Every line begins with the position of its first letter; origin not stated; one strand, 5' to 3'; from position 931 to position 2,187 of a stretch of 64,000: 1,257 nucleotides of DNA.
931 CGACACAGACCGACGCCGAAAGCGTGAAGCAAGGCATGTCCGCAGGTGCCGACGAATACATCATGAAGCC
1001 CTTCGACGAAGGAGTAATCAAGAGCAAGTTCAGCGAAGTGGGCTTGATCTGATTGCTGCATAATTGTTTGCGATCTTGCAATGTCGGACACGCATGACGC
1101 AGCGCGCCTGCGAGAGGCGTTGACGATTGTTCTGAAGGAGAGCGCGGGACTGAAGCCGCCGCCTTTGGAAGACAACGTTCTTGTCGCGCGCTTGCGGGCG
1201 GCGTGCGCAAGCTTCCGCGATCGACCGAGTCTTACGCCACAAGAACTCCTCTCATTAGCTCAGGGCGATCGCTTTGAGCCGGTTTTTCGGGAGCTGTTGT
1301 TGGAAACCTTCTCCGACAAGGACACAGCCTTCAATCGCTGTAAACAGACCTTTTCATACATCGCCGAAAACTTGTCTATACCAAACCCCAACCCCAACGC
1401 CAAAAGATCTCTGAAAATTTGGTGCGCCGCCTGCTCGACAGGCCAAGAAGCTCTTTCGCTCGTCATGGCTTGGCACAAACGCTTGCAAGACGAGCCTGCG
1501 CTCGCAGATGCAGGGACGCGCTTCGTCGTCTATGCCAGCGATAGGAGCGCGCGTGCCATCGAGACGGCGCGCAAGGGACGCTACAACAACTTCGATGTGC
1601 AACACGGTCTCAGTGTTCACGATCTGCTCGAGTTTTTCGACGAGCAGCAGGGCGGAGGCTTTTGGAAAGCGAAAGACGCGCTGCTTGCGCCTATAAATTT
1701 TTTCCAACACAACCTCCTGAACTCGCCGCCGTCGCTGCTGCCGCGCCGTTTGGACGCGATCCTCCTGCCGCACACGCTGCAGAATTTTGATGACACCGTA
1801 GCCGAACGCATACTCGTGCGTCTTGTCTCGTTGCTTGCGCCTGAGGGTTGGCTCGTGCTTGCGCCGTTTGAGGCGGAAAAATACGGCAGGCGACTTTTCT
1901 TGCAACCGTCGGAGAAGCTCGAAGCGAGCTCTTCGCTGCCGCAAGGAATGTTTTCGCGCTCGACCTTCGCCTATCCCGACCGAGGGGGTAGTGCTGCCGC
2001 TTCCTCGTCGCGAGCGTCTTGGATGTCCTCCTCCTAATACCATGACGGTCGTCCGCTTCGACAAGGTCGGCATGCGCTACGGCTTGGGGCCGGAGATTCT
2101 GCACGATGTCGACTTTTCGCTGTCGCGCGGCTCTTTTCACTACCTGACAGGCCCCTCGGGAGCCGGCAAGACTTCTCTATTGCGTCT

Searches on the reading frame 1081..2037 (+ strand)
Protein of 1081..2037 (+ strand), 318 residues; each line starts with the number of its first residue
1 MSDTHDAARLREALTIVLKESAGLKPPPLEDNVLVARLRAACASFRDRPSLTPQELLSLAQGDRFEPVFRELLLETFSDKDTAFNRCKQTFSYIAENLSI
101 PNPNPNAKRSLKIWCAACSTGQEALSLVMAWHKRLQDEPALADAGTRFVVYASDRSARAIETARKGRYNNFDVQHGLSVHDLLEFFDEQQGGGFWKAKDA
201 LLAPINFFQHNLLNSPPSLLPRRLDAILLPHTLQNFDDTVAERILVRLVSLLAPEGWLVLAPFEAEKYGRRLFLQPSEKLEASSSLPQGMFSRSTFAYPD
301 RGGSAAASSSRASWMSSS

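Call 44: search_protein_families(library=pfam, proteins=[window:1081-2037:+])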
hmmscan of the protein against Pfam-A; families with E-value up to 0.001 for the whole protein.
window:1081-2037:+ (318 aa): 1 family
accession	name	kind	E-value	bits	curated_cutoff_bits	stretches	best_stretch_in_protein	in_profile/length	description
PF01739.24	CheR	-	3.2e-25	89.1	27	1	81-260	2-173/195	CheR methyltransferase, SAM binding domain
